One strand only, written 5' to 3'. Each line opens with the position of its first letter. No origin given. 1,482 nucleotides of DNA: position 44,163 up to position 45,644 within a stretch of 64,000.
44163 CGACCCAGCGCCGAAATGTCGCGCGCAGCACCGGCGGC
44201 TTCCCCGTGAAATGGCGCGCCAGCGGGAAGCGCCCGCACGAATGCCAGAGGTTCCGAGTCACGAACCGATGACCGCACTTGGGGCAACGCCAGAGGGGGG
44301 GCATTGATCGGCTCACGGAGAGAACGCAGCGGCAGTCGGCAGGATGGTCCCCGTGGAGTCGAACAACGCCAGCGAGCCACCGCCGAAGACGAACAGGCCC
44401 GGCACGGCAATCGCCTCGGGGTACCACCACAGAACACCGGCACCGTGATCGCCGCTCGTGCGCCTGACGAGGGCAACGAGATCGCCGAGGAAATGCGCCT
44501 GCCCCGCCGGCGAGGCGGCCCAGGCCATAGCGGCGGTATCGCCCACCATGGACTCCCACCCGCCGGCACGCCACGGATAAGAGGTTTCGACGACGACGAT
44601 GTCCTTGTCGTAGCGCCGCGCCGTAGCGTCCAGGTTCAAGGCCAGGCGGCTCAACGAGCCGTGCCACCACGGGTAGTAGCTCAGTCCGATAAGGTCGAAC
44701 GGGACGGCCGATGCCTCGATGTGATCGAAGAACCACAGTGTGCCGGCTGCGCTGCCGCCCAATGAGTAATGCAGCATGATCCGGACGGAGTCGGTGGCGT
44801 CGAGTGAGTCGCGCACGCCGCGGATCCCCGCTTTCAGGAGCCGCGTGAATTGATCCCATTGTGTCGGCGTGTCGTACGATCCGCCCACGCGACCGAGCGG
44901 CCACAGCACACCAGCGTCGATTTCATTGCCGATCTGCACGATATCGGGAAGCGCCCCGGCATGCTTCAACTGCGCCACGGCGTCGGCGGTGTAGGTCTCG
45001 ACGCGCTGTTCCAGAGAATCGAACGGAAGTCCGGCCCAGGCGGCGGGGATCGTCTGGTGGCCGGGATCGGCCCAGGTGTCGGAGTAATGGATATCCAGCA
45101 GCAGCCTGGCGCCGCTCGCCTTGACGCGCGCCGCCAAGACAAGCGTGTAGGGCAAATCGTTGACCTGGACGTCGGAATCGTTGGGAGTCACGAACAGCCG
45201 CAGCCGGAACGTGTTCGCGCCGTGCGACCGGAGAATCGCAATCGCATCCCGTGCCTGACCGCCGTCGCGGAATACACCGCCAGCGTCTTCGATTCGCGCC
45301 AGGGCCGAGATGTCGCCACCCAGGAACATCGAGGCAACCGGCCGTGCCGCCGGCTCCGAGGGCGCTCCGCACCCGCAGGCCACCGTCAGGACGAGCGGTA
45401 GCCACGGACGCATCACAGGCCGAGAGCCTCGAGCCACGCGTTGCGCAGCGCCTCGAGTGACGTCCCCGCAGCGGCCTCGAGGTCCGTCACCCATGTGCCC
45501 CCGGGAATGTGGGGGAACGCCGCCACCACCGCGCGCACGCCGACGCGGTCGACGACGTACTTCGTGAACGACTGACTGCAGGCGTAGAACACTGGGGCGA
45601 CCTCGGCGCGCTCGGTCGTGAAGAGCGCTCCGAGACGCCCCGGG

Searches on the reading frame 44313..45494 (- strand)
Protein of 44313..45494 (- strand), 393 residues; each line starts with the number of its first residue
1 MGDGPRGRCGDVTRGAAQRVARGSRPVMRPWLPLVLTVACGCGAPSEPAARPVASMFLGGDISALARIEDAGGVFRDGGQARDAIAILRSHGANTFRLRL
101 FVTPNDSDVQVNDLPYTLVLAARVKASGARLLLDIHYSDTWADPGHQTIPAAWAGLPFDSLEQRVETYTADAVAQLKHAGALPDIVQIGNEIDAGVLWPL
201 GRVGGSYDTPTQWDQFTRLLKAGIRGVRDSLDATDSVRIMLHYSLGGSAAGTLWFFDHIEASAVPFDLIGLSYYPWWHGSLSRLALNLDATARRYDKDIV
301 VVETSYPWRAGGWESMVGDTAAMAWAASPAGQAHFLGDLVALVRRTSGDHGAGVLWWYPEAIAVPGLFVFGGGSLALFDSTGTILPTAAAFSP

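Call 45: search_protein_families(library=pfam, proteins=[window:44313-45494:-], max_evalue=0.0001)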
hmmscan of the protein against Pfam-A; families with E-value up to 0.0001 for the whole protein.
window:44313-45494:- (393 aa): 1 family
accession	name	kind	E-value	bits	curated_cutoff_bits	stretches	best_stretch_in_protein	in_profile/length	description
PF07745.19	Glyco_hydro_53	-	1e-85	288.2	24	1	59-388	3-337/340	Glycosyl hydrolase family 53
